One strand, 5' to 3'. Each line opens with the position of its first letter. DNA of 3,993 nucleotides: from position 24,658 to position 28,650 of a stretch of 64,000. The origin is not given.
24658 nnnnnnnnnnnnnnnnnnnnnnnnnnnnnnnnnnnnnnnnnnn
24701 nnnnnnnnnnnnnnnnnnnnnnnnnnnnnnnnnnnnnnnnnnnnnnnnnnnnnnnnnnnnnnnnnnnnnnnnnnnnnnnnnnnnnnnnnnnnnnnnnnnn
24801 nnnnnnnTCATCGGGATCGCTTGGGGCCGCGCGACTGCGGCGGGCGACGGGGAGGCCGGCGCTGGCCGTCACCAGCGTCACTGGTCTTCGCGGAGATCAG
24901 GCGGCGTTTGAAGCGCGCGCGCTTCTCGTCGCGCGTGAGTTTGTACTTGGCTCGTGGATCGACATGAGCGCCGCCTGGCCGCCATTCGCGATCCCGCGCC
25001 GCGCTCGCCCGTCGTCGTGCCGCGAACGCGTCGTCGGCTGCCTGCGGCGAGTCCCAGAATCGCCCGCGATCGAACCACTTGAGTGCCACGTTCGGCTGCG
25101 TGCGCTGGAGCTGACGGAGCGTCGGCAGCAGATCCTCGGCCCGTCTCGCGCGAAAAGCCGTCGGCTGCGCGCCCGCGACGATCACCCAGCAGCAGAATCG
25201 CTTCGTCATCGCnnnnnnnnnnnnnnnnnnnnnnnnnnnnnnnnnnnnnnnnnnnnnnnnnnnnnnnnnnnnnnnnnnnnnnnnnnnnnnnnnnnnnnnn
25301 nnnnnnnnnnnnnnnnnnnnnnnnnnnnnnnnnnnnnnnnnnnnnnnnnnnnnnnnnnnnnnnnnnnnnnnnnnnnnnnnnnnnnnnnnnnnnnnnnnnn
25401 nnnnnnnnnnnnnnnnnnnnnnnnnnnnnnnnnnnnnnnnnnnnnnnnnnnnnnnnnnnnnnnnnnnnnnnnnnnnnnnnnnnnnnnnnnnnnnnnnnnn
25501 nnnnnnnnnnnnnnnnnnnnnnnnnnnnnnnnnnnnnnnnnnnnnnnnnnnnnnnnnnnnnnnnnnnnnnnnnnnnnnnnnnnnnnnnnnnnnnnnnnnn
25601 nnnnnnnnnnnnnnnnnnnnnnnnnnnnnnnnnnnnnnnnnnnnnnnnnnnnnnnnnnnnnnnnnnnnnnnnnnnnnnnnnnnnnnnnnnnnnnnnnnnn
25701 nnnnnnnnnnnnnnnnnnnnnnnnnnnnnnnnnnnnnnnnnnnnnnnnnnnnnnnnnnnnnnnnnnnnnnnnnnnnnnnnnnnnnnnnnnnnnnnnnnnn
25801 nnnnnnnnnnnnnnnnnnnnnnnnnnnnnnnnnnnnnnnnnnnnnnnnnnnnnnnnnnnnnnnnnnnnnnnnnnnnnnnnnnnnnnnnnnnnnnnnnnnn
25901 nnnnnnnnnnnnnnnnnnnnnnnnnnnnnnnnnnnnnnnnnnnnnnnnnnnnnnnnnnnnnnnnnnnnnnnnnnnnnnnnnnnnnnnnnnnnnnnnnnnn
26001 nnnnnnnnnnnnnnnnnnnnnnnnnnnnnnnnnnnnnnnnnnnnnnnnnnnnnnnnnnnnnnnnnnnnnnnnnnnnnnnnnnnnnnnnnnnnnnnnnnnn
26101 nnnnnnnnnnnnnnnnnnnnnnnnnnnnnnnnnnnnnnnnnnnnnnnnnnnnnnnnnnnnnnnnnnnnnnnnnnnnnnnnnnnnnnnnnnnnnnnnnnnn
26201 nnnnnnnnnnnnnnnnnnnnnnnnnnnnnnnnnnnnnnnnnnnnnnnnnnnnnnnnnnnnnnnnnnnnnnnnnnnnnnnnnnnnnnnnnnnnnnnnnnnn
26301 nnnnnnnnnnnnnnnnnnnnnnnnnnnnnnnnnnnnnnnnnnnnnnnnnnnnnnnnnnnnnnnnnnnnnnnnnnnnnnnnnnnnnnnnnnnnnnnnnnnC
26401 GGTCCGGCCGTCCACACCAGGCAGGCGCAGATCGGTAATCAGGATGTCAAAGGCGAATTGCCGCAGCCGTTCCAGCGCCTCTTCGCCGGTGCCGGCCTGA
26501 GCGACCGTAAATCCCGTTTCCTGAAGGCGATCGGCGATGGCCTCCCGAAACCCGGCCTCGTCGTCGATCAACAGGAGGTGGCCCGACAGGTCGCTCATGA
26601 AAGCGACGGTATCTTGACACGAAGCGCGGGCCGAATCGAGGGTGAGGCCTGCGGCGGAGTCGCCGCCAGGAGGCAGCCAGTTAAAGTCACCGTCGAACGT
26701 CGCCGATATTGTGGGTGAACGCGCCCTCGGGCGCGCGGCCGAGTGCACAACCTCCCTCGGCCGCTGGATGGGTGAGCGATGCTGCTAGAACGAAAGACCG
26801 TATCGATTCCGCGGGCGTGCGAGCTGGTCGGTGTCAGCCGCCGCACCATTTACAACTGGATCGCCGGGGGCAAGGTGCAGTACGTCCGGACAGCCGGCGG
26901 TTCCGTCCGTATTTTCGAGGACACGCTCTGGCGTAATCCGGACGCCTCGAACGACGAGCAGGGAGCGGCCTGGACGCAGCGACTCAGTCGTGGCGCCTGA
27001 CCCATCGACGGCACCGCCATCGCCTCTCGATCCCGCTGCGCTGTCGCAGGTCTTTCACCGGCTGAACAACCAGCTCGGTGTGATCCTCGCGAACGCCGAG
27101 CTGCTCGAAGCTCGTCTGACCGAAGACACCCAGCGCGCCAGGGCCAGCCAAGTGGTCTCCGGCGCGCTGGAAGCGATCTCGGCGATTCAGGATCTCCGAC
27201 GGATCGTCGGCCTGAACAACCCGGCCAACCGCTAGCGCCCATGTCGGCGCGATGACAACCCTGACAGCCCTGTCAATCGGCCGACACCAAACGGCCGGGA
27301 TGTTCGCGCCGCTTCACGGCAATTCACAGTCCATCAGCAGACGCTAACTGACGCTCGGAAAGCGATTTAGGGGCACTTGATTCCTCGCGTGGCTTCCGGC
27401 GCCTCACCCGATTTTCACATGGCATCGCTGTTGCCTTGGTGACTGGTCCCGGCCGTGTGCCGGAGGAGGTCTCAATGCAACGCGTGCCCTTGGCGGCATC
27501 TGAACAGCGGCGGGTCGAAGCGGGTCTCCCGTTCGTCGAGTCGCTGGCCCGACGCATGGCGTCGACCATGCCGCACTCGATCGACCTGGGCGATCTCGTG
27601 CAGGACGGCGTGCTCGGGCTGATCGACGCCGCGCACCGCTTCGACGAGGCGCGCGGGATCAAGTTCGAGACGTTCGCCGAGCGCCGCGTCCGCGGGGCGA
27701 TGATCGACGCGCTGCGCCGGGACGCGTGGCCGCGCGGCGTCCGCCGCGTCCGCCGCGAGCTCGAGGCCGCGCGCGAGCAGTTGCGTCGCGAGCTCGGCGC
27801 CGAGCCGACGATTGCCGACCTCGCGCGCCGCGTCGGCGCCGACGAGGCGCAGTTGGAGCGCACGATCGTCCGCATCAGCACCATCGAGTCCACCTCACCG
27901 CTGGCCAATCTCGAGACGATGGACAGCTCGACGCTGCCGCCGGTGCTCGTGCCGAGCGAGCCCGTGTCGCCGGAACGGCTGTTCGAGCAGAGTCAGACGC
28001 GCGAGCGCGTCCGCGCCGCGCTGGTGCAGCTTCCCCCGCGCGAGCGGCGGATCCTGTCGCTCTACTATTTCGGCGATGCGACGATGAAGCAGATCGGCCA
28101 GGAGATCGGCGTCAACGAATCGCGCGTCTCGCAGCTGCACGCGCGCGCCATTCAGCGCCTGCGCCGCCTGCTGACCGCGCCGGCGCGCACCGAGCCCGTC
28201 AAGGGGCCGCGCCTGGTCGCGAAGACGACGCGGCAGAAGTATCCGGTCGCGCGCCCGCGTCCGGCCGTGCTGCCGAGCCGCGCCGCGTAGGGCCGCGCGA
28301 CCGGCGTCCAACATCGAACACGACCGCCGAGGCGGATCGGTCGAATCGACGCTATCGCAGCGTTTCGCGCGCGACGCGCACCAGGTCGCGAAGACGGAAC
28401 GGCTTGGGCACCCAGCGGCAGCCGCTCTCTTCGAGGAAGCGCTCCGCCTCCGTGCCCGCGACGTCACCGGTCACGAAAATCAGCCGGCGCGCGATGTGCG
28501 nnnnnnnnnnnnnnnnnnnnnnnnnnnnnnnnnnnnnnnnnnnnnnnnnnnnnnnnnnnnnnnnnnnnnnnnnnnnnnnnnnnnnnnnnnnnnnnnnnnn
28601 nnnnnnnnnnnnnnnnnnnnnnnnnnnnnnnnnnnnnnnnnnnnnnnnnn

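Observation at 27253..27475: Near-consensus sigma-54 promoter with upstream palindrome driving a FliA-type sigma factor: a sigma-54 -> sigma-28-like cascade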

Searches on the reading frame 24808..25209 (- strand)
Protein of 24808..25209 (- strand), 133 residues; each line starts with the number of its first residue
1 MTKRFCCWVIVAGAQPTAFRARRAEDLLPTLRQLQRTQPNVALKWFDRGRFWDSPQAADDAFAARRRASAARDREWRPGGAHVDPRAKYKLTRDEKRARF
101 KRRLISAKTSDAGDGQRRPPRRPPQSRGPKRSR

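Call 3: search_protein_families(library=pfam, proteins=[window:24808-25209:-], max_evalue=0.01)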
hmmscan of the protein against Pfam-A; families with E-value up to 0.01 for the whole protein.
window:24808-25209:- (133 aa): 0 families

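Call 72: search_protein_families(library=ncbifam, proteins=[window:24808-25209:-], max_evalue=0.01)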
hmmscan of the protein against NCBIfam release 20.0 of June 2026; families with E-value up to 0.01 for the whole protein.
window:24808-25209:- (133 aa): 0 families

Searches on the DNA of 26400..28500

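Call 67: search_rna_families(source=window, start=26400, end=28500, threshold=evalue, max_evalue=1)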
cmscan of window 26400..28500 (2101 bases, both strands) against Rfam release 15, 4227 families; matches with E-value up to 1: 0.
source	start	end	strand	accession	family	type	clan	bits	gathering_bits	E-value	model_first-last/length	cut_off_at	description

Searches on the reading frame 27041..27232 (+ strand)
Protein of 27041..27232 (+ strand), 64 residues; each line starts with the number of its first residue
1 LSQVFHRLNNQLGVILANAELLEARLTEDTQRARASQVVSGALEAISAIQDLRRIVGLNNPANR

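Call 58: find_homologous_proteins(query=window:27041-27232:+, max_evalue=0.001)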
Query seq(64 aa) (64 aa): 1235 proteins with E <= 0.001 among 1237 candidates; the best 120 are listed.
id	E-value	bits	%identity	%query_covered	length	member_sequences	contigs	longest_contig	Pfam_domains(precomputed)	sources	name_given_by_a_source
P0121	3.1e-29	116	97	100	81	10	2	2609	-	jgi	jgi:hypothetical protein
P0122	3.3e-29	116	97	100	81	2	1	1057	-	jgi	jgi:hypothetical protein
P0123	3.4e-29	116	97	100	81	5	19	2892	-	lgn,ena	-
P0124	2.1e-28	114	95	100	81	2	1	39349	-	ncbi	-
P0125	3.0e-27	110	92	100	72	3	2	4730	-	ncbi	-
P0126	1.2e-26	108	91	100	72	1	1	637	-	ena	-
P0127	2.0e-26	108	91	100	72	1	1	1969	-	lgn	-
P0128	2.8e-26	107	91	100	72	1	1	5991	-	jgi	jgi:hypothetical protein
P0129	6.2e-26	106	90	98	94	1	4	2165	-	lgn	-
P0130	6.6e-26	106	89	100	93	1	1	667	-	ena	-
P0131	7.7e-26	106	89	100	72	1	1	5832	-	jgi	jgi:hypothetical protein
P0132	8.7e-26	106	91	100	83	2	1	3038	-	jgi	-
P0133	1.0e-25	105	87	95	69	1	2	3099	-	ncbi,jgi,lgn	jgi:hypothetical protein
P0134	1.0e-25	105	87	95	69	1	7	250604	-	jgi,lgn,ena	jgi:hypothetical protein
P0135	1.4e-25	105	90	95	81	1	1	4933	-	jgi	jgi:hypothetical protein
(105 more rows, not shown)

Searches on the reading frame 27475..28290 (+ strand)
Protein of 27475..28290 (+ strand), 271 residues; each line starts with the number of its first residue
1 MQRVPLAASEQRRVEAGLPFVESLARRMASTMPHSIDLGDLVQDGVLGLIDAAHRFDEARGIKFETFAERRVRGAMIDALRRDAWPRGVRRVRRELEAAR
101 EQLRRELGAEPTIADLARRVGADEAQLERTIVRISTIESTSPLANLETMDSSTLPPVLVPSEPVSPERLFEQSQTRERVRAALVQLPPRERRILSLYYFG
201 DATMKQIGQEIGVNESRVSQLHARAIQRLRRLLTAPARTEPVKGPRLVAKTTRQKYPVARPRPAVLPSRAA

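Call 3: search_protein_families(library=pfam, proteins=[window:27475-28290:+], max_evalue=0.01)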
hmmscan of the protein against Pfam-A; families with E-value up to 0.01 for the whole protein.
window:27475-28290:+ (271 aa): 5 families
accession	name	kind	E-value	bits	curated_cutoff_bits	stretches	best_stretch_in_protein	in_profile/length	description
PF04542.20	Sigma70_r2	-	9.4e-18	64.2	24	1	14-85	2-70/71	Sigma-70 region 2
PF04545.22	Sigma70_r4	-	1.4e-17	63.4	24.1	1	182-230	1-49/50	Sigma-70, region 4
PF08281.18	Sigma70_r4_2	-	1.8e-10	40.7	25.7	1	177-229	2-54/54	Sigma-70, region 4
PF04539.22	Sigma70_r3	-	0.00039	20.9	25.3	1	93-131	3-41/78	Sigma-70 region 3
PF19380.4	DUF5955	-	0.0013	19.5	27.1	0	87-144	13-74/88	Family of unknown function (DUF5955)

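Call 5: find_homologous_proteins(query=window:27475-28290:+, max_evalue=1e-10)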
Query window:27475-28290:+ (271 aa): 7302 proteins with E <= 1e-10 among 8000 candidates; the best 120 are listed.
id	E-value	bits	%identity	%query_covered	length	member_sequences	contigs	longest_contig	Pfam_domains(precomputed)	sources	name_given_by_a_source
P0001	2.3e-156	537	96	100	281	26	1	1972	PF04545.23,PF04542.21,PF08281.19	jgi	jgi:RNA polymerase sigma factor for flagellar operon FliA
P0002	2.9e-153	526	94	100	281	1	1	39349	PF04545.23,PF04542.21,PF08281.19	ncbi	-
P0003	2.5e-136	471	90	92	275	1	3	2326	PF04545.23,PF04542.21,PF08281.19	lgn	-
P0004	6.4e-136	470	78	79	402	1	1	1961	PF04545.23,PF04542.21,PF08281.19,PF14518.12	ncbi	-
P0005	9.4e-136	469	84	99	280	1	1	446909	PF04545.23,PF04542.21,PF08281.19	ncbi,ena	-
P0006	3.5e-135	467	85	99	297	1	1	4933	PF04545.23,PF04542.21,PF08281.19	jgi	jgi:RNA polymerase sigma factor FliA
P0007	2.4e-134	464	85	100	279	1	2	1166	PF04545.23,PF04542.21,PF08281.19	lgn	-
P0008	3.6e-134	464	84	100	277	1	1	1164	PF04545.23,PF04542.21,PF08281.19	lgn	-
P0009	5.0e-133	460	86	97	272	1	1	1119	PF04545.23,PF04542.21,PF08281.19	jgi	jgi:RNA polymerase sigma factor for flagellar operon FliA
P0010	1.2e-132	459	83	100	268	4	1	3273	PF04545.23,PF04542.21,PF08281.19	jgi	jgi:RNA polymerase sigma factor FliA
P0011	1.6e-132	459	84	99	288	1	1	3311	PF04545.23,PF04542.21,PF08281.19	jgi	jgi:RNA polymerase sigma factor for flagellar operon FliA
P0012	6.9e-132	456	83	100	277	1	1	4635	PF04545.23,PF04542.21,PF08281.19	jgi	-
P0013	1.3e-131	455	84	98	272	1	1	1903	PF04545.23,PF04542.21,PF08281.19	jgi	-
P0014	5.5e-131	453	83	100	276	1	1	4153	PF04545.23,PF04542.21,PF08281.19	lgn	-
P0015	7.1e-131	453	83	100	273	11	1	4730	PF04545.23,PF04542.21,PF08281.19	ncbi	-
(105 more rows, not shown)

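Call 6: search_protein_families(library=ncbifam, proteins=[window:27475-28290:+], max_evalue=0.001)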
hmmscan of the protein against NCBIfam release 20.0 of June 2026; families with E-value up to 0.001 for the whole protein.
window:27475-28290:+ (271 aa): 68 families (the best 25 are shown)
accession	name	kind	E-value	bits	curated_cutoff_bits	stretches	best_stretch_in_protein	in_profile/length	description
TIGR02479.1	FliA_WhiG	subfamily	1.5e-55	188.3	189.6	1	18-233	6-223/224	FliA/WhiG family RNA polymerase sigma factor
NF005413.0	PRK06986.1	subfamily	2.7e-52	178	201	1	9-234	14-237/241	RNA polymerase sigma factor FliA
NF004935.0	PRK06288.1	equivalog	1.1e-49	169.5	343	1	19-235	44-264/270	RNA polymerase sigma factor WhiG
NF005809.0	PRK07670.1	equivalog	1.8e-37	129.3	326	1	14-234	29-251/255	FliA/WhiG family RNA polymerase sigma factor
TIGR02937.1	sigma70-ECF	superfamily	1.2e-33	116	42.9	1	18-232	11-164/165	sigma-70 family RNA polymerase sigma factor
TIGR02980.1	SigBFG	subfamily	1.2e-32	113.5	234.35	1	11-232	6-225/227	SigB/SigF/SigG family RNA polymerase sigma factor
NF004572.0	PRK05911.1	equivalog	3.6e-32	111.8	378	2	14-120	29-136/257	RNA polymerase sigma factor sigma-28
NF009091.0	PRK12427.1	equivalog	5.3e-27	95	339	1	7-233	14-231/233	FliA/WhiG family RNA polymerase sigma factor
TIGR02997.1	Sig70-cyanoRpoD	subfamily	1.9e-25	89.8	384.5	1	10-230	76-298/298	RNA polymerase sigma factor, RpoD/SigA family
NF005514.0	PRK07122.1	subfamily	7.4e-25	87.6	372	1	11-231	43-261/264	RNA polymerase sigma factor SigF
NF041931.2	MzaA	equivalog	1.9e-23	83.2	800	1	14-231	481-703/726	MZA anti-phage system associated sigma-70 family RNA polymerase sigma factor MzaA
TIGR02393.1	RpoD_Cterm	equivalog_domain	2.3e-21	76.5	354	1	13-231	5-226/238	RNA polymerase sigma factor RpoD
TIGR02885.1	spore_sigF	equivalog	2.6e-21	76.5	321.45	1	9-231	12-229/231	RNA polymerase sporulation sigma factor SigF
TIGR02394.1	rpoS_proteo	equivalog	6.4e-21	75.1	378.7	1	9-235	47-276/285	RNA polymerase sigma factor RpoS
NF005644.0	PRK07408.1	subfamily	2.6e-20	73.1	261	1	21-235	40-255/258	RNA polymerase sigma factor SigF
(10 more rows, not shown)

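Call 8: find_related_loci(query=A1, collection=genome_contigs, flank=6000)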
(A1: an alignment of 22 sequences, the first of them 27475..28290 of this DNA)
Query A1 (271 aa) in genome_contigs; peptide patterns used: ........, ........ (x = any residue, [..] = any of these).
599 stretches matched a pattern (row limit reached: there are more); 537 encode a relative of the query (tblastn E <= 1e-3); the best 80 are kept; 80 distinct loci.
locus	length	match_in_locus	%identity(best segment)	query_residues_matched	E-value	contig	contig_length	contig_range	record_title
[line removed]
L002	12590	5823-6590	83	1-256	3e-136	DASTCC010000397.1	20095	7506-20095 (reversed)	MAG TPA_asm: Vicinamibacterales bacterium isolate SMAG_U782 k141_1091979, whole genome shotgun sequence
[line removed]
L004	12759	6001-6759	80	1-256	5e-132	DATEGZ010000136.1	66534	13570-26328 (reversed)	MAG TPA_asm: Vicinamibacterales bacterium isolate SMAG_U8798 k141_380387, whole genome shotgun sequence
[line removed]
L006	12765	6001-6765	81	1-256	5e-132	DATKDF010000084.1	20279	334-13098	MAG TPA_asm: Vicinamibacterales bacterium isolate SMAG_U14465 k141_339954, whole genome shotgun sequence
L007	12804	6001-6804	79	1-268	9e-132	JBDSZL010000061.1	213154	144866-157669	MAG: Vicinamibacterales bacterium isolate cluster1_bin.85 k127_12771995, whole genome shotgun sequence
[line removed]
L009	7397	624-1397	78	1-265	5e-131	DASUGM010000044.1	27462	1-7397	MAG TPA_asm: Vicinamibacterales bacterium isolate SMAG_U1405 k141_609950, whole genome shotgun sequence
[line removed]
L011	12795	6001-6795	80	3-262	5e-130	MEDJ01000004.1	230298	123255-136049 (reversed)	MAG: Acidobacteria bacterium SCN 69-37 ABS36_C0004, whole genome shotgun sequence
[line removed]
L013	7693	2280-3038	80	1-256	2e-129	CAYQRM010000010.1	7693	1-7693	MAG TPA_asm: uncultured Solibacteraceae bacterium isolate binchicken_co279_39 genome assembly, contig: k141_3623547, who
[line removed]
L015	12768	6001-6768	78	1-256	6e-129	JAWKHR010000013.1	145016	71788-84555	MAG: Vicinamibacterales bacterium isolate BC2.43 BC2.43.fa-13, whole genome shotgun sequence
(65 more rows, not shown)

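Call 30: search_solved_structures(query=window:27475-28290:+, max_evalue=0.00001)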
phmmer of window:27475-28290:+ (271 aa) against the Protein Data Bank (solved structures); distinct sequences matched with E-value up to 0.00001: 67 (the best 60 are shown).
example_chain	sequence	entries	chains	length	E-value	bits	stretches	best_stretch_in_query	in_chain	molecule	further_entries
6pmi_F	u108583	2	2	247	1.1e-36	129.8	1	18-233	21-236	RNA polymerase sigma factor FliA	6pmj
6pfv_A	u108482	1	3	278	5.1e-34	121.1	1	18-233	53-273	RNA polymerase sigma factor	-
6pfj_A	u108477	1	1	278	6.3e-33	117.6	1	18-233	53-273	RNA polymerase sigma factor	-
9wsf_A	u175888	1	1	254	6e-29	104.6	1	9-233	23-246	RNA polymerase sigma factor FliA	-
9wsm_F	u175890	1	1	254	6.3e-29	104.5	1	9-233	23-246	RNA polymerase sigma factor FliA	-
1rp3_A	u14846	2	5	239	1.3e-27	100.1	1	16-236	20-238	RNA polymerase sigma factor SIGMA-28 (FliA) | RNA polymerase sigma factor FliA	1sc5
7vf9_F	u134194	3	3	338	5.3e-19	72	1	8-234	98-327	RNA polymerase sigma factor RpoS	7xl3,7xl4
7f0r_F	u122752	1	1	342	5.4e-19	72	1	8-234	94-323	RNA polymerase sigma factor RpoS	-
7l7b_F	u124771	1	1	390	6.3e-18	68.5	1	9-231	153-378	RNA polymerase sigma factor SigA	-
8h3v_G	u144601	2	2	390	8.3e-18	68.1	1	10-231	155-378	RNA polymerase sigma factor SigA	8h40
7lq4_A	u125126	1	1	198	1.3e-17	67.5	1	13-107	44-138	WhiG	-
9dvs_G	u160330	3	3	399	3.8e-17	65.9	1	10-231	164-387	RNA polymerase sigma factor SigA1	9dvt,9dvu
7ye1_F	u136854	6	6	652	3.9e-17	65.9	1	10-231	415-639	RNA polymerase sigma factor RpoD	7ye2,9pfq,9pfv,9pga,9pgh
7xya_F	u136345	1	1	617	1.8e-16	63.7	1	10-236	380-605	RNA polymerase sigma factor RpoD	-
6omf_F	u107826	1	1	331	4.5e-16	62.4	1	8-234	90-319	RNA polymerase sigma factor RpoS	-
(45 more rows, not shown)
